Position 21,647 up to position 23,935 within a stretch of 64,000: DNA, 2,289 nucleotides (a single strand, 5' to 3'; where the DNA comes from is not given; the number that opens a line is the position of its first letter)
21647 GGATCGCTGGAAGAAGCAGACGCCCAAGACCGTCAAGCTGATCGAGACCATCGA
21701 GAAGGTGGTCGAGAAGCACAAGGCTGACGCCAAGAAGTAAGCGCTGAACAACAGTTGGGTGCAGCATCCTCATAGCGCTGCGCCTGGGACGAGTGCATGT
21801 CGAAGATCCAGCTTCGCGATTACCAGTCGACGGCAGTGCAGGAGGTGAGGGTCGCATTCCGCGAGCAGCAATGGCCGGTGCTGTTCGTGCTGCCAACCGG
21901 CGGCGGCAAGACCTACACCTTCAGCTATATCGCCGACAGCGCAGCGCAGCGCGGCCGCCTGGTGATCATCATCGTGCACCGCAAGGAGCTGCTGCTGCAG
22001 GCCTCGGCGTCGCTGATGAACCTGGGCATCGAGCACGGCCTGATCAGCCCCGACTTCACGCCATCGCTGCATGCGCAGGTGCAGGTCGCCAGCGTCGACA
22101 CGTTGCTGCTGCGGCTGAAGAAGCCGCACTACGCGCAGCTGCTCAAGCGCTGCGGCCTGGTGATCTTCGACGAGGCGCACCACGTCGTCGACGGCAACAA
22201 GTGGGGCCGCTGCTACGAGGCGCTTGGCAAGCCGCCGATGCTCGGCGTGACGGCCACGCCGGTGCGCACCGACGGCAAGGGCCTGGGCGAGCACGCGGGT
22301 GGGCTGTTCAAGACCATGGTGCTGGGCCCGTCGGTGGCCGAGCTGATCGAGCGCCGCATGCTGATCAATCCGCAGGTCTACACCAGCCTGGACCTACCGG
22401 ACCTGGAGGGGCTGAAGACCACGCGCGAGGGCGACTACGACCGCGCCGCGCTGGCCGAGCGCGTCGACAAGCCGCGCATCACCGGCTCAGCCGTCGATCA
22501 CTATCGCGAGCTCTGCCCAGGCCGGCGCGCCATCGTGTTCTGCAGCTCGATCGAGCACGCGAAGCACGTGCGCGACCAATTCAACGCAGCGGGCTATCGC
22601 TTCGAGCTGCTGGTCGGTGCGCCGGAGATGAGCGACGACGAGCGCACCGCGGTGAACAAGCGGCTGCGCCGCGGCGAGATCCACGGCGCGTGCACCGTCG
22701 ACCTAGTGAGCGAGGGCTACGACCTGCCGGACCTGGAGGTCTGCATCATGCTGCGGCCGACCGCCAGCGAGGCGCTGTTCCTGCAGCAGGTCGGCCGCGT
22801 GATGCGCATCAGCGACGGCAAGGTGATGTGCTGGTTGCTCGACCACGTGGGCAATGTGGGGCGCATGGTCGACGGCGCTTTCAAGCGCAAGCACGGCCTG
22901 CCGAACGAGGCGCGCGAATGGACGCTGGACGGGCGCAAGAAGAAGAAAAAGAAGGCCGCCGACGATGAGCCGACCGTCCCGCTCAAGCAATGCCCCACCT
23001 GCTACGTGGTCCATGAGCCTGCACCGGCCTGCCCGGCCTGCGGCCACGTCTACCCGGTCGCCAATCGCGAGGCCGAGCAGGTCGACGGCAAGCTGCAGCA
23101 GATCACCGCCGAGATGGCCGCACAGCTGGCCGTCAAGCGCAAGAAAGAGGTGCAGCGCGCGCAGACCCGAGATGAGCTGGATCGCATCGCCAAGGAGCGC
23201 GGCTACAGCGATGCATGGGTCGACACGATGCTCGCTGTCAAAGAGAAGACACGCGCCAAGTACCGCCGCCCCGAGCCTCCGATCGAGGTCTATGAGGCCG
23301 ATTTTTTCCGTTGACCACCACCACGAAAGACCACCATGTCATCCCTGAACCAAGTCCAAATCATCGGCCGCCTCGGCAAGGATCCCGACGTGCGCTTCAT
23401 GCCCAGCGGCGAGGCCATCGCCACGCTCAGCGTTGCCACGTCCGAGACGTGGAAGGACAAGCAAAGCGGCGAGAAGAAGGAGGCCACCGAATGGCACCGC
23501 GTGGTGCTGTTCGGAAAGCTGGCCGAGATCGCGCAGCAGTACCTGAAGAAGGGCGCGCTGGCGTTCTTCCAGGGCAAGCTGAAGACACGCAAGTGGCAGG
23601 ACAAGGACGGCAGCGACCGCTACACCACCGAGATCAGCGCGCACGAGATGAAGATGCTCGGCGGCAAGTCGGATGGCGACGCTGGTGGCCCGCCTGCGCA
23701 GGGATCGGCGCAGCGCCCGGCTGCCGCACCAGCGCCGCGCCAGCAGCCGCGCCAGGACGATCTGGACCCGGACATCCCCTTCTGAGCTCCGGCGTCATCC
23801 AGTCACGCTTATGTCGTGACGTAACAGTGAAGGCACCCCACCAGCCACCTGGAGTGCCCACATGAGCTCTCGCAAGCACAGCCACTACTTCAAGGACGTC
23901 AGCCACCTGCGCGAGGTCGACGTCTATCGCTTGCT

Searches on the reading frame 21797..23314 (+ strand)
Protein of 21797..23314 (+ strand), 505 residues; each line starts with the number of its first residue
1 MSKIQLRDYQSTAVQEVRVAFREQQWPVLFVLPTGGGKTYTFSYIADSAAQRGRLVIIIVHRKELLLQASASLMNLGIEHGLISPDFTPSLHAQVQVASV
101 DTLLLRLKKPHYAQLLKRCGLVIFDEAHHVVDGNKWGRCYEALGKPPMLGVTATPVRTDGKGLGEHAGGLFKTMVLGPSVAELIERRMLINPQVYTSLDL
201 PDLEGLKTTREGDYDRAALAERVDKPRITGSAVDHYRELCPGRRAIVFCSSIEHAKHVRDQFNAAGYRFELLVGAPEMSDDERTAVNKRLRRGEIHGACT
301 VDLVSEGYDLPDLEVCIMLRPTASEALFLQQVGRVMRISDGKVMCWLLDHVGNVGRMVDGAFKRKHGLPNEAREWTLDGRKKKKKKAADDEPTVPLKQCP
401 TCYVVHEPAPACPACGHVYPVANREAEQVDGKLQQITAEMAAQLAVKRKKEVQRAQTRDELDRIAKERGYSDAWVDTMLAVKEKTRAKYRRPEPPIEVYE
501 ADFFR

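Call 13: search_protein_families(library=phrogs, proteins=[window:21797-23314:+], max_evalue=0.001)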
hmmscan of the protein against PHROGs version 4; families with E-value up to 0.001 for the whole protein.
window:21797-23314:+ (505 aa): 5 families
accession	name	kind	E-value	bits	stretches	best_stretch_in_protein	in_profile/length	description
phrog_16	-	DNA, RNA and nucleotide metabolism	2.5e-91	308.4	1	2-464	269-684/986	DNA helicase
phrog_16694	-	unknown function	1.2e-09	37.7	1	4-81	273-352/1010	-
phrog_9690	-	DNA, RNA and nucleotide metabolism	5.5e-09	36.5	1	116-368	38-286/306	DNA helicase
phrog_16259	-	DNA, RNA and nucleotide metabolism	7.3e-07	29.7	1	3-129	115-235/330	DNA helicase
phrog_2488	-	DNA, RNA and nucleotide metabolism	0.00084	19.2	0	6-51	19-64/579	DNA helicase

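Call 53: search_protein_families(library=pfam, proteins=[window:21797-23314:+], max_evalue=0.001)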
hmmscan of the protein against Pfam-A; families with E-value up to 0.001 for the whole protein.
window:21797-23314:+ (505 aa): 4 families
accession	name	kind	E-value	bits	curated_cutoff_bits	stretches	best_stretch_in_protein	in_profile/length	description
PF04851.21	ResIII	-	3.9e-25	89.1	22.5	1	3-157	1-164/164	Type III restriction enzyme, res subunit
PF00271.37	Helicase_C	-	1.8e-13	51.2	23.5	1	241-338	14-109/110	Helicase conserved C-terminal domain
PF00270.35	DEAD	-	2.9e-10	40.6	26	1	9-156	3-161/167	DEAD/DEAH box helicase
PF18766.7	SWI2_SNF2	-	8.3e-05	22.8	26.7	1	33-161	26-161/221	SWI2/SNF2 ATPase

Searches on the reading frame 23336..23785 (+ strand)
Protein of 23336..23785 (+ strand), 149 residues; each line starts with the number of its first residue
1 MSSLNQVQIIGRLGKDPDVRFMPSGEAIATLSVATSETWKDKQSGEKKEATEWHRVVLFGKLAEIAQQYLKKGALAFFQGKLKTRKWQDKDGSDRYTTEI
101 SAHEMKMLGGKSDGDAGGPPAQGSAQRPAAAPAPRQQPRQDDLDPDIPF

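Call 53: search_protein_families(library=pfam, proteins=[window:23336-23785:+], max_evalue=0.001)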
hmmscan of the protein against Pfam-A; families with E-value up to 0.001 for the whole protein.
window:23336-23785:+ (149 aa): 1 family
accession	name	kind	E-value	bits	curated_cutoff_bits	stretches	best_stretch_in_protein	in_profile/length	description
PF00436.31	SSB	-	2.8e-37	127.4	26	1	4-108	1-104/104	Single-strand binding protein family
